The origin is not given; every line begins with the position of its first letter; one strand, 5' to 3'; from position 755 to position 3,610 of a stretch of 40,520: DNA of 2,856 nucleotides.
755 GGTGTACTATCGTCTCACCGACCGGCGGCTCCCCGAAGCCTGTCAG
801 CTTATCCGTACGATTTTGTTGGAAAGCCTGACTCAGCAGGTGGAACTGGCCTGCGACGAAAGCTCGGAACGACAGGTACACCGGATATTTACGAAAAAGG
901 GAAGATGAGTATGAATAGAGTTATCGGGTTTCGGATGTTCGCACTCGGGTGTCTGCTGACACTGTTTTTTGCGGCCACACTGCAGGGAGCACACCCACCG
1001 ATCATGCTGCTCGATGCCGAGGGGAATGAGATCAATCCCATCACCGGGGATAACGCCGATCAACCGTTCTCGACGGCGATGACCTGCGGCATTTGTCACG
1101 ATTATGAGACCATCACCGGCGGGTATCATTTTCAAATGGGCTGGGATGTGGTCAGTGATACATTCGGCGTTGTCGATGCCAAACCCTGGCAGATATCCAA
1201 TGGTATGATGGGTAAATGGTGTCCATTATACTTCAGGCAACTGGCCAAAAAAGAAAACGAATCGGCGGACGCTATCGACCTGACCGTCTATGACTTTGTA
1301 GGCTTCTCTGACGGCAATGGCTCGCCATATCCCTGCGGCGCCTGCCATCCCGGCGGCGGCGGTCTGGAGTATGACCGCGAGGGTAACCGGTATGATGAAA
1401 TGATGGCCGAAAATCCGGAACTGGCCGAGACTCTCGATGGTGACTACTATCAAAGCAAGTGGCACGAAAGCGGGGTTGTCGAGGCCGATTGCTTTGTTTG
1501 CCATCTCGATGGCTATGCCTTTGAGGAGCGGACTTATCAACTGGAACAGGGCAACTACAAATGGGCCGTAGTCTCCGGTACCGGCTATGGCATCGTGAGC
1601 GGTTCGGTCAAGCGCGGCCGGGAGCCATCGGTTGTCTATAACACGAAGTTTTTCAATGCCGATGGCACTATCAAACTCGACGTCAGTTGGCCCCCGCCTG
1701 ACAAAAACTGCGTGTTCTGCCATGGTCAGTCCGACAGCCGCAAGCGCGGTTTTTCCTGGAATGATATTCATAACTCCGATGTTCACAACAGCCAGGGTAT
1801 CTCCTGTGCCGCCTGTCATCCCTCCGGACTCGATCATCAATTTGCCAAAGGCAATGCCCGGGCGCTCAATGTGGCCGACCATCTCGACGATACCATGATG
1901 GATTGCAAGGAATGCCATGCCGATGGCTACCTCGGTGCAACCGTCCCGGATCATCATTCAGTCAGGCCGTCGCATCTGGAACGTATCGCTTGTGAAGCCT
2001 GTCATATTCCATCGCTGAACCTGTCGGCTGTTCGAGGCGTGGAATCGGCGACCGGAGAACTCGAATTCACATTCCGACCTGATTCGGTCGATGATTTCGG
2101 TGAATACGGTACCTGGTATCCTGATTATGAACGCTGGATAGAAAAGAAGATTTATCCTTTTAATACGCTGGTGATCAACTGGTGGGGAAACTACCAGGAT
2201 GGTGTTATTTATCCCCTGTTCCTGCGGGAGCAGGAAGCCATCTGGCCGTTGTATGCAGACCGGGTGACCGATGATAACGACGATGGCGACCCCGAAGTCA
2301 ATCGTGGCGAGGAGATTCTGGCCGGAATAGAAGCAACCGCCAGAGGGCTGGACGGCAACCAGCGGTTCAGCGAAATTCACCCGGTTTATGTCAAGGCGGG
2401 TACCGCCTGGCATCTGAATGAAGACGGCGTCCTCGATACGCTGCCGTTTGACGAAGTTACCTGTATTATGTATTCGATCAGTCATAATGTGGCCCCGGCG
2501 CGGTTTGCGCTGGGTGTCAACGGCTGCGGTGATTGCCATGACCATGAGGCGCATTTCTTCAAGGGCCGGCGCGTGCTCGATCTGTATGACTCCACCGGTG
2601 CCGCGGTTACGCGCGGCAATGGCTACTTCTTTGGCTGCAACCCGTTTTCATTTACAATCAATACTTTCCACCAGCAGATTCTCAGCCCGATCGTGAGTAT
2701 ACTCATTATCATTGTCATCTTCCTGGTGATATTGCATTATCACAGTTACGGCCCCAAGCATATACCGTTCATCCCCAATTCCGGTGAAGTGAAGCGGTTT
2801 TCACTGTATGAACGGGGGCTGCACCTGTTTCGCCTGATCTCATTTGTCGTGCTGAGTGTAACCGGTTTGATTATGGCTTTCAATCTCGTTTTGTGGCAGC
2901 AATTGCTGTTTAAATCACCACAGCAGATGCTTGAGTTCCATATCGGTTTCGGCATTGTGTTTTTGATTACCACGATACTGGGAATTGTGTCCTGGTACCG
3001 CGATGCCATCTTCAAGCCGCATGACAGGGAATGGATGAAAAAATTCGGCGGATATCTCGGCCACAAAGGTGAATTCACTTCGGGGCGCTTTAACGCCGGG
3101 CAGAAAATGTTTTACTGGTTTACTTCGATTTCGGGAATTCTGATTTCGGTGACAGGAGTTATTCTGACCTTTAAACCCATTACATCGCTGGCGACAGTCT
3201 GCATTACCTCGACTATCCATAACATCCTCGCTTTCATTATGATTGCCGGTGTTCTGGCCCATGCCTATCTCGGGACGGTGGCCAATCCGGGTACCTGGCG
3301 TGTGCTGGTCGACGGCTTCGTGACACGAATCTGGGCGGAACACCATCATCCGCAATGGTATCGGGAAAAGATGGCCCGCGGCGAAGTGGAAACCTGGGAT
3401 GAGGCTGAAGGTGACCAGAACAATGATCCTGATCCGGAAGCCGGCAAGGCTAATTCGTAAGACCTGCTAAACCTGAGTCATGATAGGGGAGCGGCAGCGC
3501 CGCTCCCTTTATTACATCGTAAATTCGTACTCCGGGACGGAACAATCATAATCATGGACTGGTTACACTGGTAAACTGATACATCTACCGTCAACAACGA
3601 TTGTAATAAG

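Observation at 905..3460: Very large CbcL-like cytochrome: periplasmic octaheme c domain fused to a diheme b membrane anchor, translationally coupled to an ArsR regulator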

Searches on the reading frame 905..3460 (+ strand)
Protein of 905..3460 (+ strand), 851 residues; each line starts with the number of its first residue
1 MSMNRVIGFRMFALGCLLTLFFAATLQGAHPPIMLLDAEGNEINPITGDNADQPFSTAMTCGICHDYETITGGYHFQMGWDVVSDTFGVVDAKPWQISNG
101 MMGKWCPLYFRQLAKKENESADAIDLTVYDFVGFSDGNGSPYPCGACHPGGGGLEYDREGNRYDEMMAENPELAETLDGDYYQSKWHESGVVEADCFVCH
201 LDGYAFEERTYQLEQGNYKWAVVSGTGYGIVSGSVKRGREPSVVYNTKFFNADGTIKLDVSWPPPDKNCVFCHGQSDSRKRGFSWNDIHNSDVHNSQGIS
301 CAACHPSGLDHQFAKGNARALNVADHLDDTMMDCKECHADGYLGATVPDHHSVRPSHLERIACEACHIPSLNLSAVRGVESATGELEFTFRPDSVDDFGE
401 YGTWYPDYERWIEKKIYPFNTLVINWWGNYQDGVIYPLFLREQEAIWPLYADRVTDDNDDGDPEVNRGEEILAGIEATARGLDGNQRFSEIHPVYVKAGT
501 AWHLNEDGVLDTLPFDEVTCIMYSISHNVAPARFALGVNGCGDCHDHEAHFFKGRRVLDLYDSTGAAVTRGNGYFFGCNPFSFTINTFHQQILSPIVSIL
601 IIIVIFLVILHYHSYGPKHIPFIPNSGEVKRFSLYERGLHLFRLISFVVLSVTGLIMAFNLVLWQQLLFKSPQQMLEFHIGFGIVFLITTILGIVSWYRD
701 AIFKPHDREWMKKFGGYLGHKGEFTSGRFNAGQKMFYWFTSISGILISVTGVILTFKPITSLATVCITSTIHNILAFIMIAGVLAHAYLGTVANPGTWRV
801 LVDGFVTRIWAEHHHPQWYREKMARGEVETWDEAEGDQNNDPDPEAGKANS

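Call 3: search_protein_families(library=pfam, proteins=[window:905-3460:+], max_evalue=0.1)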
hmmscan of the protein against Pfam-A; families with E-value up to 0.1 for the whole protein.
window:905-3460:+ (851 aa): 6 families
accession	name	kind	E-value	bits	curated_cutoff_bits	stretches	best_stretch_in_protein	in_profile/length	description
PF01292.26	Ni_hydr_CYTB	-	2.4e-18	67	30.1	1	631-796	1-168/179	Prokaryotic cytochrome b561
PF14522.11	Cytochrome_C7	-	5.2e-10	39.4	24.8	1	324-369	6-50/67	Cytochrome c7 and related cytochrome c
PF22113.1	Mtrc-MtrF_II-IV_dom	-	1.3e-06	28.5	30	1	192-342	28-167/176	Outer membrane cytochrome MtrC/MtrF-like, domains II/IV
PF13435.11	Cytochrome_C554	-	1.5e-06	29.5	20.8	1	329-367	46-83/84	Cytochrome c554 and c-prime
PF14537.11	Cytochrom_c3_2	-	0.0049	17.7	25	1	293-367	1-64/79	Cytochrome c3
PF14358.11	DUF4405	-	0.0057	17.6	26.7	2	738-789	4-64/66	Domain of unknown function (DUF4405)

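Call 4: search_protein_families(library=ncbifam, proteins=[window:905-3460:+], max_evalue=0.1)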
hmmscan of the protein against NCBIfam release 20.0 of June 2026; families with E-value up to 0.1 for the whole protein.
window:905-3460:+ (851 aa): 12 families
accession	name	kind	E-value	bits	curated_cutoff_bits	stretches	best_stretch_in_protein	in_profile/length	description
TIGR01583.1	formate-DH-gamm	equivalog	1.1e-41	143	115.85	1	629-823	2-202/204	formate dehydrogenase subunit gamma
NF007924.0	PRK10639.1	equivalog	2.6e-25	89.4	341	1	628-826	6-206/211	formate dehydrogenase cytochrome b556 subunit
NF007558.0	PRK10179.1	equivalog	2.6e-20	73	339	1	630-824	8-206/217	formate dehydrogenase-N subunit gamma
TIGR04314.1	methano7heme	equivalog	5.4e-12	45.3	250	1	192-381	105-294/494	methanogenesis multiheme c-type cytochrome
TIGR04315.1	octaheme_Shew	subfamily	4.7e-07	29.2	375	1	263-371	142-254/440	tetrathionate reductase family octaheme c-type cytochrome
NF008659.0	PRK11659.1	equivalog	0.00048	19.9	184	1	265-368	45-143/188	cytochrome c nitrite reductase pentaheme subunit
NF041028.1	decahem_GSU2203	exception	0.0029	16.9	325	1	269-370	104-184/317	GSU2203 family decaheme c-type cytochrome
TIGR02125.1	CytB-hydogenase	equivalog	0.0036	16.8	121.5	0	729-812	3-95/212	Ni/Fe-hydrogenase, b-type cytochrome subunit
TIGR03508.1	decahem_SO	subfamily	0.0041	16.6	192.2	1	263-369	67-152/258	DmsE family decaheme c-type cytochrome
NF011582.1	PRK15006.1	equivalog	0.008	15.8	204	1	728-805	165-245/248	thiosulfate reductase cytochrome B subunit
NF033196.2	c_type_nonphoto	exception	0.041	14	70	0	144-200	30-91/98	c-type cytochrome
NF043010.1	Cyt554_Nsmonas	equivalog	0.08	12.3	400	0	266-312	80-122/238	cytochrome c-550 CycA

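Call 6: find_homologous_proteins(query=window:905-3460:+, max_evalue=0.00001)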
Query window:905-3460:+ (851 aa): 319 proteins with E <= 0.00001 among 8000 candidates; the best 120 are listed.
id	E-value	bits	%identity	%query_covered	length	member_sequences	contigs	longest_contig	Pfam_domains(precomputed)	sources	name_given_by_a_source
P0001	0.0e+0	2057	100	100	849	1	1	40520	PF13435.12,PF01292.27,PF14522.12,PF22113.2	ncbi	-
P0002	0.0e+0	1416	68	97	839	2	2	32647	PF14537.12,PF01292.27,PF14522.12,PF22113.2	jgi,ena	-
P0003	0.0e+0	1415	69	97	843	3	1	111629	PF13435.12,PF01292.27,PF14522.12,PF22113.2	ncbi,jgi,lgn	-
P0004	0.0e+0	1375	67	97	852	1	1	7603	PF01292.27,PF14522.12,PF22113.2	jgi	jgi:formate dehydrogenase gamma subunit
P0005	0.0e+0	1360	66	96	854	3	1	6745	PF14358.12,PF13435.12,PF01292.27,PF14522.12,PF22113.2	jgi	-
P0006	0.0e+0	1338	66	95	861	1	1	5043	PF13435.12,PF01292.27,PF14522.12,PF22113.2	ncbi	-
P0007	0.0e+0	1328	64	96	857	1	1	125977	PF13435.12,PF01292.27,PF14522.12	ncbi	-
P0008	0.0e+0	1323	63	100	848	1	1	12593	PF14358.12,PF13435.12,PF01292.27,PF14522.12,PF22113.2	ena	-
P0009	0.0e+0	1322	64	96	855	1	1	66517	PF01292.27,PF14522.12,PF22113.2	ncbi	ncbi:MAG: formate dehydrogenase subunit gamma [bacterium]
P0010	0.0e+0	1319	63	98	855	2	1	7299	PF14537.12,PF13435.12,PF01292.27,PF14522.12,PF22113.2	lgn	-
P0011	0.0e+0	1308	65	95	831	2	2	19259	PF14537.12,PF13435.12,PF01292.27,PF14522.12,PF22113.2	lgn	-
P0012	0.0e+0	1303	64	97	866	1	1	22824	PF14358.12,PF01292.27,PF14522.12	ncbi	-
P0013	0.0e+0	1297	63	96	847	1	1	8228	PF14358.12,PF13435.12,PF01292.27,PF14522.12,PF22113.2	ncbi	-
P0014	0.0e+0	1290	61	100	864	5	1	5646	PF01292.27,PF14522.12,PF22113.2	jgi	-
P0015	0.0e+0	1282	63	96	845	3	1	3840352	PF14537.12,PF13435.12,PF01292.27,PF14522.12,PF22113.2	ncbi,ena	-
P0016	0.0e+0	1271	62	97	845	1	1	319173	PF13435.12,PF01292.27,PF14522.12,PF22113.2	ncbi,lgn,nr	ncbi:MAG: formate dehydrogenase subunit gamma [candidate division Zixibacteria bacterium]|nr:formate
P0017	0.0e+0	1269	62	99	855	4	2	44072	PF14537.12,PF13435.12,PF01292.27,PF14522.12,PF22113.2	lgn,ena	-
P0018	0.0e+0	1266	63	95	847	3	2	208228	PF14358.12,PF01292.27,PF14522.12,PF22113.2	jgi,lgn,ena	-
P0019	0.0e+0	1265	62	97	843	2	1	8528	PF13435.12,PF01292.27,PF14522.12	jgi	-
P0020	0.0e+0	1255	62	95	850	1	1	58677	PF14537.12,PF13435.12,PF01292.27,PF03188.22,PF14522.12,PF22113.2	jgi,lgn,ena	-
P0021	0.0e+0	1255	62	96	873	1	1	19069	PF13435.12,PF01292.27,PF14522.12,PF22113.2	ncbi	-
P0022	0.0e+0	1252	60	97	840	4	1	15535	PF14358.12,PF13435.12,PF01292.27,PF14522.12,PF22113.2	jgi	jgi:formate dehydrogenase gamma subunit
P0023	0.0e+0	1252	61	97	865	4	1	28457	PF14537.12,PF13435.12,PF01292.27,PF14522.12,PF22113.2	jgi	-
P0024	0.0e+0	1249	62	98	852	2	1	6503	PF14358.12,PF14537.12,PF13435.12,PF01292.27,PF14522.12,PF22113.2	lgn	-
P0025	0.0e+0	1246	62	99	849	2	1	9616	PF14537.12,PF01292.27,PF14522.12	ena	-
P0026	0.0e+0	1244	60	97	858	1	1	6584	PF14358.12,PF13435.12,PF01292.27,PF14522.12,PF22113.2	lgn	-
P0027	0.0e+0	1240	61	95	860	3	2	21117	PF14537.12,PF01292.27,PF14522.12,PF22113.2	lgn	-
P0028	0.0e+0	1234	60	97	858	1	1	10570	PF22678.2,PF01292.27,PF14522.12,PF22113.2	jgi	jgi:formate dehydrogenase gamma subunit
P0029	0.0e+0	1229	60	97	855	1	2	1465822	PF01292.27,PF14522.12,PF22113.2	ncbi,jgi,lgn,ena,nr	ncbi:MAG TPA: formate dehydrogenase subunit gamma [candidate division Zixibacteria bacterium]|nr:for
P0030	0.0e+0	1229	60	97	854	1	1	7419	PF01292.27,PF14522.12,PF22113.2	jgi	-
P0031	0.0e+0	1228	60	95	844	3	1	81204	PF01292.27,PF14522.12,PF22113.2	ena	-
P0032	0.0e+0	1227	60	98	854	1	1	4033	PF13435.12,PF01292.27,PF14522.12,PF22113.2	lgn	-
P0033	0.0e+0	1226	62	95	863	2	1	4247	PF01292.27,PF14522.12,PF22113.2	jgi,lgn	jgi:formate dehydrogenase gamma subunit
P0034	0.0e+0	1226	60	96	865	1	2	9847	PF13435.12,PF01292.27,PF14522.12,PF22113.2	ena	-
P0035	0.0e+0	1226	61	97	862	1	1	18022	PF14537.12,PF01292.27,PF14522.12,PF22113.2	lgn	-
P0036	0.0e+0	1224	59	96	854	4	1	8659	PF01292.27,PF14522.12,PF22113.2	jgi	jgi:formate dehydrogenase gamma subunit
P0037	0.0e+0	1221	59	99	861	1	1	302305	PF13435.12,PF01292.27,PF14522.12,PF22113.2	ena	-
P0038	0.0e+0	1219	60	97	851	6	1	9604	PF14537.12,PF01292.27,PF14522.12,PF22113.2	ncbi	-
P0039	0.0e+0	1217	59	97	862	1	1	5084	PF13435.12,PF01292.27,PF14522.12,PF22113.2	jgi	jgi:formate dehydrogenase gamma subunit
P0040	0.0e+0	1216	61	94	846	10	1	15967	PF13435.12,PF01292.27,PF14522.12,PF22113.2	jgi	jgi:formate dehydrogenase gamma subunit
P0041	0.0e+0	1214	60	97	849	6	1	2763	PF01292.27,PF14522.12,PF22113.2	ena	-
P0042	0.0e+0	1214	60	98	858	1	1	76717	PF01292.27,PF14522.12,PF22113.2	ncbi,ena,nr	ncbi:MAG TPA: formate dehydrogenase subunit gamma [Methylomirabilota bacterium]|nr:formate dehydroge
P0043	0.0e+0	1213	59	97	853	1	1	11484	PF14358.12,PF14537.12,PF01292.27,PF14522.12,PF22113.2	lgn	-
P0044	0.0e+0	1212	59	96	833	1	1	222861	PF14537.12,PF13435.12,PF01292.27,PF14522.12,PF22113.2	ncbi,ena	-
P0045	0.0e+0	1211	60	98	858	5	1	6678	PF14358.12,PF01292.27,PF14522.12,PF22113.2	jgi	jgi:formate dehydrogenase gamma subunit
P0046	0.0e+0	1211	59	98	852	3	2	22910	PF14537.12,PF01292.27,PF14522.12,PF22113.2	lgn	-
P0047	0.0e+0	1210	59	99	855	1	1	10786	PF01292.27,PF22113.2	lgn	-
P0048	0.0e+0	1209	60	96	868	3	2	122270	PF13435.12,PF01292.27,PF14522.12,PF22113.2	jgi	-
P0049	0.0e+0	1208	60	95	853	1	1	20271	PF01292.27,PF14522.12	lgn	-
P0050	0.0e+0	1207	60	95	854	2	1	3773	PF13435.12,PF01292.27,PF14522.12,PF22113.2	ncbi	-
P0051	0.0e+0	1206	61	95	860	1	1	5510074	PF13435.12,PF01292.27,PF14522.12,PF22113.2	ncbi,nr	ncbi:MAG: formate dehydrogenase subunit gamma [Gemmatimonadota bacterium]|nr:MAG: formate dehydrogen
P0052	0.0e+0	1206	60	96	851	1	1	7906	PF13435.12,PF01292.27,PF14522.12,PF22113.2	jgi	jgi:formate dehydrogenase gamma subunit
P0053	0.0e+0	1205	62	93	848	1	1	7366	PF14537.12,PF01292.27,PF14522.12,PF22113.2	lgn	-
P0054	0.0e+0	1205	58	98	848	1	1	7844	PF14537.12,PF13435.12,PF01292.27,PF14522.12,PF22113.2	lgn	-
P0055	0.0e+0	1204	61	93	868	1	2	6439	PF14537.12,PF01292.27,PF14522.12,PF22113.2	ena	-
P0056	0.0e+0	1204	60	96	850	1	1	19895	PF01292.27,PF14522.12,PF22113.2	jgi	jgi:formate dehydrogenase gamma subunit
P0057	0.0e+0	1204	58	100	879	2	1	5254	PF14358.12,PF01292.27,PF14522.12,PF22113.2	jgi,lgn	jgi:formate dehydrogenase gamma subunit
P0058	0.0e+0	1204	60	96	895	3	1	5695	PF14537.12,PF13435.12,PF01292.27,PF14522.12,PF22113.2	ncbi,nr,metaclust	ncbi:MAG: hypothetical protein AMS18_13420 [Gemmatimonas sp. SG8_17]|nr:MAG: hypothetical protein AM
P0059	0.0e+0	1202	58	99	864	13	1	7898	PF13435.12,PF01292.27,PF14522.12,PF22113.2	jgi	jgi:formate dehydrogenase gamma subunit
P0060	0.0e+0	1202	58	98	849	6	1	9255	PF14537.12,PF01292.27,PF14522.12,PF22113.2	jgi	jgi:formate dehydrogenase gamma subunit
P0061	0.0e+0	1201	60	96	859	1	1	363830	PF14358.12,PF14537.12,PF01292.27,PF14522.12,PF22113.2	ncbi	-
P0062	0.0e+0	1199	58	98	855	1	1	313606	PF14537.12,PF01292.27,PF14522.12,PF22113.2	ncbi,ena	-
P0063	0.0e+0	1199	58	98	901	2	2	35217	PF01292.27,PF14522.12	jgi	-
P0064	0.0e+0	1199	58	96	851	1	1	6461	PF13435.12,PF01292.27,PF14522.12,PF22113.2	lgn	-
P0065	0.0e+0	1199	57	98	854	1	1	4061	PF14537.12,PF01292.27,PF14522.12,PF22113.2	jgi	jgi:formate dehydrogenase gamma subunit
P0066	0.0e+0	1198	58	97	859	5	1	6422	PF01292.27,PF14522.12,PF22113.2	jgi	jgi:formate dehydrogenase gamma subunit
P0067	0.0e+0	1197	59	97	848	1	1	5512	PF14537.12,PF01292.27,PF14522.12,PF22113.2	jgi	jgi:formate dehydrogenase gamma subunit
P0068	0.0e+0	1197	60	95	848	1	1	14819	PF13435.12,PF01292.27,PF14522.12,PF22113.2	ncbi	-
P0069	0.0e+0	1196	57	100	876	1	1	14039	PF01292.27,PF14522.12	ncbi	-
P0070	0.0e+0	1196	59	96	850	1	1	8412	PF13435.12,PF01292.27,PF14522.12,PF22113.2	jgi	jgi:formate dehydrogenase gamma subunit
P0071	0.0e+0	1196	59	98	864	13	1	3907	PF01292.27,PF14522.12,PF22113.2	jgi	-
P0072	0.0e+0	1196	59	98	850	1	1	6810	PF13435.12,PF01292.27,PF14522.12,PF22113.2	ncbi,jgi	ncbi:MAG: formate dehydrogenase subunit gamma [Gemmatimonadota bacterium]|jgi:formate dehydrogenase 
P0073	0.0e+0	1196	59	96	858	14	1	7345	PF14358.12,PF01292.27,PF14522.12,PF22113.2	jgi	jgi:formate dehydrogenase gamma subunit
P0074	0.0e+0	1195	60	94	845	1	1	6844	PF13435.12,PF01292.27,PF14522.12,PF22113.2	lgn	-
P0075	0.0e+0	1194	60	97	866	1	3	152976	PF14358.12,PF01292.27,PF14522.12,PF22113.2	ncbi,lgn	-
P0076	0.0e+0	1194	58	98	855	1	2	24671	PF13435.12,PF01292.27,PF14522.12,PF22113.2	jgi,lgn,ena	-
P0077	0.0e+0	1193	58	98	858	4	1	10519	PF13435.12,PF01292.27,PF03188.22,PF14522.12,PF22113.2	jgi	jgi:formate dehydrogenase gamma subunit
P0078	0.0e+0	1192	59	98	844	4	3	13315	PF01292.27,PF14522.12,PF22113.2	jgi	jgi:formate dehydrogenase gamma subunit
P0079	0.0e+0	1192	59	96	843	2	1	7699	PF13435.12,PF01292.27,PF14522.12,PF22113.2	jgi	jgi:formate dehydrogenase gamma subunit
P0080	0.0e+0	1191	60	96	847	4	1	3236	PF01292.27,PF14522.12,PF22113.2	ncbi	-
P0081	0.0e+0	1191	60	95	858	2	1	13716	PF01292.27,PF14522.12,PF22113.2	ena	-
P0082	0.0e+0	1190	59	96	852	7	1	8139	PF01292.27,PF14522.12,PF22113.2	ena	-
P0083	0.0e+0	1189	58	96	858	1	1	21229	PF01292.27,PF14522.12,PF22113.2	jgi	jgi:formate dehydrogenase gamma subunit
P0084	0.0e+0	1189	60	95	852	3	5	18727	PF13435.12,PF01292.27,PF14522.12,PF22113.2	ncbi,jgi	jgi:formate dehydrogenase gamma subunit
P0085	0.0e+0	1188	59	96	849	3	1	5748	PF14537.12,PF22678.2,PF01292.27,PF14522.12,PF22113.2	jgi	jgi:formate dehydrogenase gamma subunit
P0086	0.0e+0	1187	58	96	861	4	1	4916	PF14537.12,PF13435.12,PF01292.27,PF14522.12,PF22113.2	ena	-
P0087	0.0e+0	1187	57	99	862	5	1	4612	PF14537.12,PF01292.27,PF14522.12,PF22113.2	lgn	-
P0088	0.0e+0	1187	60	94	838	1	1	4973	PF14537.12,PF01292.27,PF14522.12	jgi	jgi:formate dehydrogenase gamma subunit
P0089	0.0e+0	1185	58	99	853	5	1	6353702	PF01292.27,PF14522.12,PF22113.2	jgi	jgi:formate dehydrogenase gamma subunit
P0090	0.0e+0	1184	58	97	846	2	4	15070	PF13435.12,PF01292.27,PF14522.12,PF22113.2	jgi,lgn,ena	-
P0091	0.0e+0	1182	58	98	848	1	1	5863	PF13435.12,PF01292.27,PF14522.12,PF22113.2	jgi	jgi:formate dehydrogenase gamma subunit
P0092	0.0e+0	1180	60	94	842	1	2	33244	PF01292.27,PF14522.12,PF22113.2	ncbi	-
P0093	0.0e+0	1180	57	98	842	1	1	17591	PF01292.27,PF14522.12,PF22113.2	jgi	-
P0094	0.0e+0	1180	65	85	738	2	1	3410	PF13435.12,PF01292.27,PF14522.12,PF22113.2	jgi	-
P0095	0.0e+0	1180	56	100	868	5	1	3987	PF13435.12,PF01292.27,PF14522.12,PF22113.2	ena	-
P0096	0.0e+0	1179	60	95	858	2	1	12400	PF14537.12,PF01292.27,PF14522.12,PF22113.2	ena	-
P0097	0.0e+0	1178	60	97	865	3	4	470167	PF01292.27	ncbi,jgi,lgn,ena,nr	ncbi:MAG TPA: formate dehydrogenase subunit gamma [candidate division Zixibacteria bacterium]|nr:for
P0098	0.0e+0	1178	59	96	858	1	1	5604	PF14358.12,PF01292.27,PF14522.12,PF22113.2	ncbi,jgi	jgi:formate dehydrogenase gamma subunit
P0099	0.0e+0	1178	58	96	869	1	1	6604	PF14537.12,PF01292.27,PF14522.12,PF22113.2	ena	-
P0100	0.0e+0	1175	59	94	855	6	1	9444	PF01292.27,PF14522.12,PF22113.2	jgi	-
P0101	0.0e+0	1175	58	96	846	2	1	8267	PF14537.12,PF01292.27,PF14522.12,PF22113.2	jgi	-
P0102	0.0e+0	1174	58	97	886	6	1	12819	PF13435.12,PF01292.27,PF14522.12,PF22113.2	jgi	-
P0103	0.0e+0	1173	57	98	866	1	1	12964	PF01292.27,PF14522.12,PF22113.2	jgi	-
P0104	0.0e+0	1171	59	94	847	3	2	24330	PF13435.12,PF01292.27,PF14522.12,PF22113.2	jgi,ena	-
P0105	0.0e+0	1169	56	99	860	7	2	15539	PF01292.27,PF14522.12,PF22113.2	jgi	jgi:formate dehydrogenase gamma subunit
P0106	0.0e+0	1167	58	98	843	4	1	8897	PF14537.12,PF01292.27,PF03188.22,PF14522.12,PF22113.2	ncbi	-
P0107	0.0e+0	1165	57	97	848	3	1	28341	PF14537.12,PF01292.27,PF14522.12,PF22113.2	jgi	jgi:formate dehydrogenase gamma subunit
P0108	0.0e+0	1163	57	98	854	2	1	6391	PF14537.12,PF13435.12,PF01292.27,PF14522.12,PF22113.2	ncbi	-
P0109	0.0e+0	1163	57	99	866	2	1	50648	PF01292.27,PF14522.12,PF22113.2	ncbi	-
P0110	0.0e+0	1154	57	98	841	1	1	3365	PF14358.12,PF01292.27,PF14522.12,PF22113.2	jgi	jgi:formate dehydrogenase gamma subunit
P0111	0.0e+0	1154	58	96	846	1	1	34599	PF01292.27,PF14522.12,PF22113.2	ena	-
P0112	0.0e+0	1152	58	99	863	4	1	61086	PF14358.12,PF01292.27,PF14522.12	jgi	jgi:formate dehydrogenase gamma subunit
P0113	0.0e+0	1151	55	100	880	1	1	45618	PF14537.12,PF01292.27,PF14522.12,PF22113.2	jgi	-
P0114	0.0e+0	1150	58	99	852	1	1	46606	PF14358.12,PF01292.27,PF14522.12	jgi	-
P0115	0.0e+0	1147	59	95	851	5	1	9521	PF14358.12,PF01292.27,PF14522.12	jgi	jgi:formate dehydrogenase gamma subunit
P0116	0.0e+0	1147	58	97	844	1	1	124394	PF14537.12,PF01292.27,PF22113.2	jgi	-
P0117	0.0e+0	1146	57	95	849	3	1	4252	PF14537.12,PF01292.27,PF14522.12,PF22113.2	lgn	-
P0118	0.0e+0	1146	59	94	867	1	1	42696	PF14537.12,PF01292.27,PF14522.12,PF22113.2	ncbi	-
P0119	0.0e+0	1145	60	90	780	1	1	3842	PF14537.12,PF13435.12,PF01292.27,PF03188.22,PF14522.12,PF22113.2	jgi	jgi:formate dehydrogenase gamma subunit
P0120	0.0e+0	1143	57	98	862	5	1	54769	PF14537.12,PF01292.27,PF14522.12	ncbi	-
